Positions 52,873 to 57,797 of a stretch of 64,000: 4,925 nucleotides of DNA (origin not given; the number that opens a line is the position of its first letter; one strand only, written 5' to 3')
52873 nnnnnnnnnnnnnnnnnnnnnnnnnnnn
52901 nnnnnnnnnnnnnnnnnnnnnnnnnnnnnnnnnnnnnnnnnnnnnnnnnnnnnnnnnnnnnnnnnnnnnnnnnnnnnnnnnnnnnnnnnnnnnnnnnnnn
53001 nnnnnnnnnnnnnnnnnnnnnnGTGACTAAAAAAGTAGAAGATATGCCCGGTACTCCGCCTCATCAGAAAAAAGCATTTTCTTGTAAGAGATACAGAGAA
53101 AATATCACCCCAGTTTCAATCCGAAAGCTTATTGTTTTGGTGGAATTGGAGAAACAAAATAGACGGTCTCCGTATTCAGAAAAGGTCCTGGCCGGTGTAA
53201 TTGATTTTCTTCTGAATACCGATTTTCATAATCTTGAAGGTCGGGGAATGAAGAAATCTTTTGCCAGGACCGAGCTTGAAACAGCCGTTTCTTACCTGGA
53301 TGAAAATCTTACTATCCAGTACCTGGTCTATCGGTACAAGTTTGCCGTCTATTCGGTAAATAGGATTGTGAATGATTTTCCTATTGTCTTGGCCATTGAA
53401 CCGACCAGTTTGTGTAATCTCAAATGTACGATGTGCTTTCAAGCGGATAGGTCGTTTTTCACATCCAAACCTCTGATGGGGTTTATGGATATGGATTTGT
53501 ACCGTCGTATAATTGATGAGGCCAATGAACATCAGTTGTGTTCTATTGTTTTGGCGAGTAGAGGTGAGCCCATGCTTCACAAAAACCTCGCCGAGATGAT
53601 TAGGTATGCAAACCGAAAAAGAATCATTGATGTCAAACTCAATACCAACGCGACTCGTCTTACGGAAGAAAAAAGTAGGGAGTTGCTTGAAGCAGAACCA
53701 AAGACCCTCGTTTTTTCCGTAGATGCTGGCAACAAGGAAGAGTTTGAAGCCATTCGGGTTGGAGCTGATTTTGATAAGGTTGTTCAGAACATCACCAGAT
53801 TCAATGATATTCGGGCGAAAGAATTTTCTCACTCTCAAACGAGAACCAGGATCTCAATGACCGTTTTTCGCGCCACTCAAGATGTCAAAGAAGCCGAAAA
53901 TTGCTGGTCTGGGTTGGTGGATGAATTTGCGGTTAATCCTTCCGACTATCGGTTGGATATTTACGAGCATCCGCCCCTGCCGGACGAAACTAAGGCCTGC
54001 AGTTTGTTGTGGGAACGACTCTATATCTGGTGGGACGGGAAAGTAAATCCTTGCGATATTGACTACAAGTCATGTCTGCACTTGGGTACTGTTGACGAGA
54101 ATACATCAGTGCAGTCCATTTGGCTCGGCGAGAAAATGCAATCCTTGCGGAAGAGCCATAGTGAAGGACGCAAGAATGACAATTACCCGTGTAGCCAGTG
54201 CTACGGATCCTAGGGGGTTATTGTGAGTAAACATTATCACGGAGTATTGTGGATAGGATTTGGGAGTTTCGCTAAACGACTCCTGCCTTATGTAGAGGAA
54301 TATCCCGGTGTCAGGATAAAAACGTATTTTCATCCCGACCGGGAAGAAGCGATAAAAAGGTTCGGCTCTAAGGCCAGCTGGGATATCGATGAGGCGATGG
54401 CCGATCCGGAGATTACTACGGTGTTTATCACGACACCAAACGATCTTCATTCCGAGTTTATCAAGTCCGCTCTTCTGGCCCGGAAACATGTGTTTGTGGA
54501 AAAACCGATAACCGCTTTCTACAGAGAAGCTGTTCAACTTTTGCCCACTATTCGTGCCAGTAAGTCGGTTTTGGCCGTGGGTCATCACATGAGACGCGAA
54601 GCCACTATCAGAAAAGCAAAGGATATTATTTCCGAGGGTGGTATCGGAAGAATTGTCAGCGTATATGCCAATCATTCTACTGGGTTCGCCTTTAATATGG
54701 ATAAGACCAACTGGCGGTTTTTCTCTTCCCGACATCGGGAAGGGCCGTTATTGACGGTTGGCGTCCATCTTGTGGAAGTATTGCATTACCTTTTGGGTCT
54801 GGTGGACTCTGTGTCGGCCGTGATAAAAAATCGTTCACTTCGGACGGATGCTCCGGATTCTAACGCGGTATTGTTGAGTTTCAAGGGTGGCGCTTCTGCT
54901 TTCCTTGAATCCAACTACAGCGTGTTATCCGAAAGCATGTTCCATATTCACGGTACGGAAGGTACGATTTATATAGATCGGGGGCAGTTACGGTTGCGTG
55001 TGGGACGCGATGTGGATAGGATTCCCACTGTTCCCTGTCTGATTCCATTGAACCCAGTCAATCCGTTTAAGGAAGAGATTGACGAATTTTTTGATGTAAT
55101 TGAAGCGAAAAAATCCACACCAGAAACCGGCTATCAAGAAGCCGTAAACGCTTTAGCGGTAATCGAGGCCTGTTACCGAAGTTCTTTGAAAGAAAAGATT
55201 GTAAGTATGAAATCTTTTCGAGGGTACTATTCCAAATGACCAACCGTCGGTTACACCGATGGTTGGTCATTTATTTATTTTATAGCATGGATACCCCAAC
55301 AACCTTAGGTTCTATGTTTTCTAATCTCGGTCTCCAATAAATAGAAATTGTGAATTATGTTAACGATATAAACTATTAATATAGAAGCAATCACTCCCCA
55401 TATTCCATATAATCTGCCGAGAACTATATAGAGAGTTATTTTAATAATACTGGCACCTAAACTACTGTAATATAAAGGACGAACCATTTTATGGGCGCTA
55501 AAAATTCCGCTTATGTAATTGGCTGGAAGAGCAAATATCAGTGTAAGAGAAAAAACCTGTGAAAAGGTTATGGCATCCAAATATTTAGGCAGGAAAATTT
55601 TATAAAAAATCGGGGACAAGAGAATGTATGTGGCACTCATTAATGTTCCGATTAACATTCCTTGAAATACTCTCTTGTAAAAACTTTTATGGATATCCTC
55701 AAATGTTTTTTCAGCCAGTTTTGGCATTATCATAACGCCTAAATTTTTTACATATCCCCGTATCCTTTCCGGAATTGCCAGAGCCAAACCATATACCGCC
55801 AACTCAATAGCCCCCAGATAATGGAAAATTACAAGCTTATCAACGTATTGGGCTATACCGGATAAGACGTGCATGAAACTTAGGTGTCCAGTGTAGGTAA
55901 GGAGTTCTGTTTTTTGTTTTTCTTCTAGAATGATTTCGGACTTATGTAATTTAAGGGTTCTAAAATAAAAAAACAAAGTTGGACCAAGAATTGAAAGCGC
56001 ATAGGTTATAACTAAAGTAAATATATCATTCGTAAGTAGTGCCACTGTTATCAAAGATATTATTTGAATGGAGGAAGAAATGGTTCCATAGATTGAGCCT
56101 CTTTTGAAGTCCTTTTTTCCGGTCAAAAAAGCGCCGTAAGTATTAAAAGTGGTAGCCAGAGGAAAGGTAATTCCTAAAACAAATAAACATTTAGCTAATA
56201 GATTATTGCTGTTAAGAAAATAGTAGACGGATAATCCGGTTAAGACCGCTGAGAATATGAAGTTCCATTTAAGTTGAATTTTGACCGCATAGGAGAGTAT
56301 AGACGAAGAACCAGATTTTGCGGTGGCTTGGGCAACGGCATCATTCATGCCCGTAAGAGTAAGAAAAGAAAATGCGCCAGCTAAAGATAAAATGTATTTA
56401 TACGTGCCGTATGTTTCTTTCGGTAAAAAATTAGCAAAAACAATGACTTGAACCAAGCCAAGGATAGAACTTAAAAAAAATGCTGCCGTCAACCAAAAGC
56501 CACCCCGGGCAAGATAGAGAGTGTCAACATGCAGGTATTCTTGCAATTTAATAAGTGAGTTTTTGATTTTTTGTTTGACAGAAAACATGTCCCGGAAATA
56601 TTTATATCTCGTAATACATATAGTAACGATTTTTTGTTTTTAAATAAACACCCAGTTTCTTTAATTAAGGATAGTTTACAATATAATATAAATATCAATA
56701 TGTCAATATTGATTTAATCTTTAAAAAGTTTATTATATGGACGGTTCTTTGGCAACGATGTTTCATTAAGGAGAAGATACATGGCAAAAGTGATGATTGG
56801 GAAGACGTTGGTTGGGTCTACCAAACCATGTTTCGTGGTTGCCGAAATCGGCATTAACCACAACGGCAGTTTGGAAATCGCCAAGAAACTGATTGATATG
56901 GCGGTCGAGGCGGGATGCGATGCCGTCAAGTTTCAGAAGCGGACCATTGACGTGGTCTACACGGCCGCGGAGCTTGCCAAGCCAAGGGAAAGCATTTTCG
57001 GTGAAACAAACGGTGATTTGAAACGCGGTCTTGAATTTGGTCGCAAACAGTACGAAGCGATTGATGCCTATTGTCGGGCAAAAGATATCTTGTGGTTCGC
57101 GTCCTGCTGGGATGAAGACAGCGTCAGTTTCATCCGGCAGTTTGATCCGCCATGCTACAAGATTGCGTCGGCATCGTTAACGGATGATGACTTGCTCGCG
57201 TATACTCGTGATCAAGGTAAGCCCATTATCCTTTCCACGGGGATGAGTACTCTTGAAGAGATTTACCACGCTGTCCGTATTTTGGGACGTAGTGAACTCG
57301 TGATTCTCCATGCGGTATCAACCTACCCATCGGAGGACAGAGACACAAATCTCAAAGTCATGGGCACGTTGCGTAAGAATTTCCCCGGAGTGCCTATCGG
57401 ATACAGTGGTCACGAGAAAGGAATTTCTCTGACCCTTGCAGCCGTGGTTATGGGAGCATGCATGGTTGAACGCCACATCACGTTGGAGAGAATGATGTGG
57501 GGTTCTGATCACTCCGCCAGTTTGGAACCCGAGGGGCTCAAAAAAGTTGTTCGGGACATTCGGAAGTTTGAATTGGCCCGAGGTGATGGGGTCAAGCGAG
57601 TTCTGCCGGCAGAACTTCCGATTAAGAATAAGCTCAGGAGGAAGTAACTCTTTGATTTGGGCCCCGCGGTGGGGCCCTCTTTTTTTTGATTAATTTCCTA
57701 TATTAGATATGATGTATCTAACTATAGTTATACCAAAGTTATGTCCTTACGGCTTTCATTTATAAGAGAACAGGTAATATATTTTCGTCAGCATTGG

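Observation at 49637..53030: Compositionally foreign B12-radical-SAM gene inserted between two cytidylyltransferase paralogs with mosaic identity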

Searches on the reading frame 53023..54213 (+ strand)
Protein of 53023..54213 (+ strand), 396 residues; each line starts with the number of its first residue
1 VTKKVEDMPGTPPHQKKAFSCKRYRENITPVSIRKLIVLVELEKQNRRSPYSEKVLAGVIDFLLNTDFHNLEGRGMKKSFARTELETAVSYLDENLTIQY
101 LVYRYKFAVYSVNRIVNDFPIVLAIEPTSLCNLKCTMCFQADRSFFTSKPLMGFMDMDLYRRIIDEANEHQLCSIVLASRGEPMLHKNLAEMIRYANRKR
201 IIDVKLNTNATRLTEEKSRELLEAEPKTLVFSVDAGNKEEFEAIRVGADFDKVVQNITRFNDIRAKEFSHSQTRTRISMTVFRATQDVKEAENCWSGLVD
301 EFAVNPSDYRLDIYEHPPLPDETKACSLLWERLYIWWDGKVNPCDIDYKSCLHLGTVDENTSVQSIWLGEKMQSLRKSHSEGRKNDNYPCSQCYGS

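Call 6: search_protein_families(library=pfam, proteins=[window:53023-54213:+])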
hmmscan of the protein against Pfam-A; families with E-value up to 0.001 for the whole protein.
window:53023-54213:+ (396 aa): 2 families
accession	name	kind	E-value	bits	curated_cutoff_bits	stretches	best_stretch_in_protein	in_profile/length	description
PF04055.27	Radical_SAM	-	1.7e-19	71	29.5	1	125-263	1-139/166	Radical SAM superfamily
PF13186.11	SPASM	-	4.2e-10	40.2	21.5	1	326-394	1-67/67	Iron-sulfur cluster-binding domain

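Call 7: search_protein_families(library=ncbifam, proteins=[window:53023-54213:+], max_evalue=0.001)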
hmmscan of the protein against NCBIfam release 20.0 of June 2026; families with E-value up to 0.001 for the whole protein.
window:53023-54213:+ (396 aa): 56 families (the best 25 are shown)
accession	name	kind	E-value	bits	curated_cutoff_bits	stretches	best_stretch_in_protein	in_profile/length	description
TIGR04317.1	W_rSAM_matur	equivalog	3.2e-28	98.8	380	1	123-282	6-157/349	tungsten cofactor oxidoreductase radical SAM maturase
TIGR04311.1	rSAM_Geo_metal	subfamily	2.6e-22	79.5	400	1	119-281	1-159/423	radical SAM/SPASM family putative metalloenzyme maturase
NF033640.1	N_Twi_rSAM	subfamily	1e-21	77.5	170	2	116-310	106-306/398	twitch domain-containing radical SAM protein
TIGR02666.1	moaA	equivalog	2e-15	56.6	284.05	1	128-264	17-154/336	GTP 3',8-cyclase MoaA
TIGR04321.1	spiroSPASM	subfamily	1.9e-14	53.2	250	1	110-266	220-382/510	spiro-SPASM protein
TIGR04251.1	SCM_rSAM_ScmF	equivalog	8.3e-13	48.4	400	1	128-261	11-142/353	SynChlorMet cassette radical SAM/SPASM protein ScmF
TIGR02668.1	moaA_archaeal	equivalog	1.7e-12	47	325.25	1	125-260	14-143/303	GTP 3',8-cyclase MoaA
TIGR04347.1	pseudo_SAM_Halo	equivalog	2.1e-12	47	525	1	124-264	41-175/390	TIGR04347 family pseudo-SAM/SPASM protein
NF001199.0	PRK00164.2-1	equivalog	2.7e-12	46.5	231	1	123-260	14-145/308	GTP 3',8-cyclase MoaA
TIGR03962.1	mycofact_rSAM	equivalog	7.2e-12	45.1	265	1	118-273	9-157/339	mycofactocin radical SAM maturase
NF045574.1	sacti_mat_StsB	exception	1.8e-11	43.6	625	1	96-263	73-231/466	StsB family radical SAM/SPASM domain sactipeptide maturase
TIGR04545.1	rSAM_ahbD_hemeb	equivalog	2e-11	43.9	500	1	123-280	2-153/339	heme b synthase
NF045646.2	rSAM_Se_TrsS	equivalog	2e-11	43.1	490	1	125-253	90-215/441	radical SAM (seleno)protein TrsS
TIGR04053.2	TIGR04053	equivalog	3.3e-11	43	395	1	117-263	4-148/366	TIGR04053 family radical SAM/SPASM domain-containing protein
TIGR04054.1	rSAM_NirJ1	equivalog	5.2e-11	41.8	650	1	119-259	34-168/387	putative heme d1 biosynthesis radical SAM protein NirJ1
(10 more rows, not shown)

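Call 81: search_solved_structures(query=window:53023-54213:+, max_evalue=0.001)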
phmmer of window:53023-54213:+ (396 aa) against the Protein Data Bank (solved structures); distinct sequences matched with E-value up to 0.001: 6.
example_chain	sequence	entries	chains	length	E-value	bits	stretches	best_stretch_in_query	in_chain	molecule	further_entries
4m7t_A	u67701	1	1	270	1.1e-08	37.9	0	122-254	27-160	BtrN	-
4m7s_A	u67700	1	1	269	1.3e-08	37.8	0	123-254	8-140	BtrN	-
5v1q_A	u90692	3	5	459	5.5e-06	29.1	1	115-266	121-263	Radical SAM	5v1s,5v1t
4k37_A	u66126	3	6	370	9e-05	25.1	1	120-230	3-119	Anaerobic sulfatase-maturating enzyme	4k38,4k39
4k36_A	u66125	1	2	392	0.0001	24.9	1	120-230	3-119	Anaerobic sulfatase-maturating enzyme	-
7tol_A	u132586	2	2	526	0.00098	21.7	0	121-239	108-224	glycerol dibiphytanyl glycerol tetraether - macrocyclic archaeol synthase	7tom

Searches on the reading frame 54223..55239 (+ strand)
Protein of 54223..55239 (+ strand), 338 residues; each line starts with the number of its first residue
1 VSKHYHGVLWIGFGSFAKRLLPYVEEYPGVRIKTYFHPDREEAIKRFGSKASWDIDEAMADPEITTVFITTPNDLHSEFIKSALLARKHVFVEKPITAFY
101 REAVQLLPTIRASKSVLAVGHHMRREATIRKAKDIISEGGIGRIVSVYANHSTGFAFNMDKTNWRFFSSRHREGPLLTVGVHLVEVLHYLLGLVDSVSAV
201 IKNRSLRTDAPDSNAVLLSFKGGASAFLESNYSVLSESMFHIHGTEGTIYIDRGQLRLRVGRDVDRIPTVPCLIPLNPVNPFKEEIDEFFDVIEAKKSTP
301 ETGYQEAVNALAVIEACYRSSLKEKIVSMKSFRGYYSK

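Call 6: search_protein_families(library=pfam, proteins=[window:54223-55239:+])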
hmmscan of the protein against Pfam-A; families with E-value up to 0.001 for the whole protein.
window:54223-55239:+ (338 aa): 4 families
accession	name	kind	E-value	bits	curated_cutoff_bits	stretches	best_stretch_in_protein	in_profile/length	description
PF22725.1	GFO_IDH_MocA_C3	-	3.6e-22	79.1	27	1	129-249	1-123/124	GFO/IDH/MocA C-terminal domain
PF02894.22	GFO_IDH_MocA_C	-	1.2e-18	68.2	22.9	1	133-325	1-214/218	Oxidoreductase family, C-terminal alpha/beta domain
PF01408.29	GFO_IDH_MocA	-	9.5e-18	65.5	24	1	8-121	3-120/120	Oxidoreductase family, NAD-binding Rossmann fold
PF22685.1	Gal80p_C-like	-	2.3e-09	38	29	1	128-206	2-83/152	Gal80p, C-terminal domain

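Call 7: search_protein_families(library=ncbifam, proteins=[window:54223-55239:+], max_evalue=0.001)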
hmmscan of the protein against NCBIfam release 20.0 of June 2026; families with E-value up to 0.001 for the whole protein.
window:54223-55239:+ (338 aa): 9 families
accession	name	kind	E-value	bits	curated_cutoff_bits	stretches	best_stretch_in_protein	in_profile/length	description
NF041392.1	XylDh_Gfo6_Halo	equivalog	1.6e-26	92.9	350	1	60-328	79-349/350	D-xylose 1-dehydrogenase Gfo6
NF052479.1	LevoglcsnDh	equivalog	3.1e-25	88.7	650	1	41-203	50-214/386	levoglucosan dehydrogenase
TIGR04380.1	myo_inos_iolG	equivalog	4.1e-24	85.1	355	1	16-327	12-329/330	inositol 2-dehydrogenase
NF040723.1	UDP-GlcNAcDh_Arch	equivalog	2.8e-23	82.9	450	1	44-316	42-296/302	UDP-N-acetylglucosamine 3-dehydrogenase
NF008607.0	PRK11579.1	subfamily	5.3e-18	65.1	330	1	12-251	11-248/346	oxidoreductase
NF007574.0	PRK10206.1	equivalog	3.1e-17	62.6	352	1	10-249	7-245/345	oxidoreductase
NF052679.1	InsChiInosDhIolG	equivalog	4.5e-10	39.1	540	1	44-224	45-221/343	bifunctional inositol 2-dehydrogenase/D-chiro-inositol 1-dehydrogenase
NF058561.1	BT_2158_fam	equivalog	3.7e-07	29.1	750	1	62-149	95-182/487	glycoside 3-dehydrogenase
NF058563.1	BT_2159_fam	equivalog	2.1e-06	27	650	1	53-153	52-152/350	disaccharide 3-dehydrogenase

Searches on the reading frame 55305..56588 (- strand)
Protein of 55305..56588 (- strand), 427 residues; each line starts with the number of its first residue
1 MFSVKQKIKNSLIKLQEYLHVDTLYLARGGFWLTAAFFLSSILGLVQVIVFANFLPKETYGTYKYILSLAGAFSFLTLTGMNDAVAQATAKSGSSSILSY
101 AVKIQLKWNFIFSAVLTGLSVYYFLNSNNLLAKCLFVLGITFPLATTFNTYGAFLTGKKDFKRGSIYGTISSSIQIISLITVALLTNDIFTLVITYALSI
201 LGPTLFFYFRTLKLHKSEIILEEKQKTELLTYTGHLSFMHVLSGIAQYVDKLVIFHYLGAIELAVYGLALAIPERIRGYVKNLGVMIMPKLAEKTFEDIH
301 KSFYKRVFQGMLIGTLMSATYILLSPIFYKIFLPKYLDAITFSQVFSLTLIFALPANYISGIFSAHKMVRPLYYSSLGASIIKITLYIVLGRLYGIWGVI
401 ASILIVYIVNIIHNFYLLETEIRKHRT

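Call 7: search_protein_families(library=ncbifam, proteins=[window:55305-56588:-], max_evalue=0.001)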
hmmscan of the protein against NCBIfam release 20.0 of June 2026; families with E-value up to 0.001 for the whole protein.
window:55305-56588:- (427 aa): 2 families
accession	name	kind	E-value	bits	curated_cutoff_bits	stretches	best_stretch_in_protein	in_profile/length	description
NF007773.0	PRK10459.1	equivalog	1.1e-10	41.1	273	1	29-418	10-402/492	MOP flippase family protein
TIGR02900.1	spore_V_B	equivalog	2.4e-07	29.9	372.3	1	28-422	3-435/488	stage V sporulation protein B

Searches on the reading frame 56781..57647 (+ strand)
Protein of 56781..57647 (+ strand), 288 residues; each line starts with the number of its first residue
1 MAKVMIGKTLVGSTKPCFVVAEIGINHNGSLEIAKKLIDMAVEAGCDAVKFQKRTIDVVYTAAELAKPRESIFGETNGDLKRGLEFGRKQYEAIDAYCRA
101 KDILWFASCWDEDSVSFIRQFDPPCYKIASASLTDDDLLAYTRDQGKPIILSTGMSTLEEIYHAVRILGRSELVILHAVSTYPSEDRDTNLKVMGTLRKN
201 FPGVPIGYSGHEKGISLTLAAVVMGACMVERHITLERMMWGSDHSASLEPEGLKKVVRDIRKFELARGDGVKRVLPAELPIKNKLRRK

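Call 7: search_protein_families(library=ncbifam, proteins=[window:56781-57647:+], max_evalue=0.001)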
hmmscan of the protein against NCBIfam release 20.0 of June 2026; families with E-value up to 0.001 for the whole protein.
window:56781-57647:+ (288 aa): 2 families
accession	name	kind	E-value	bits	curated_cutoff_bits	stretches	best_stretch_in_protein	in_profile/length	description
TIGR03569.1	NeuB_NnaB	equivalog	7e-78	262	399.65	1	17-287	1-278/329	N-acetylneuraminate synthase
TIGR03586.1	PseI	equivalog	2.4e-58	197.9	340.25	1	17-271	2-261/327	pseudaminic acid synthase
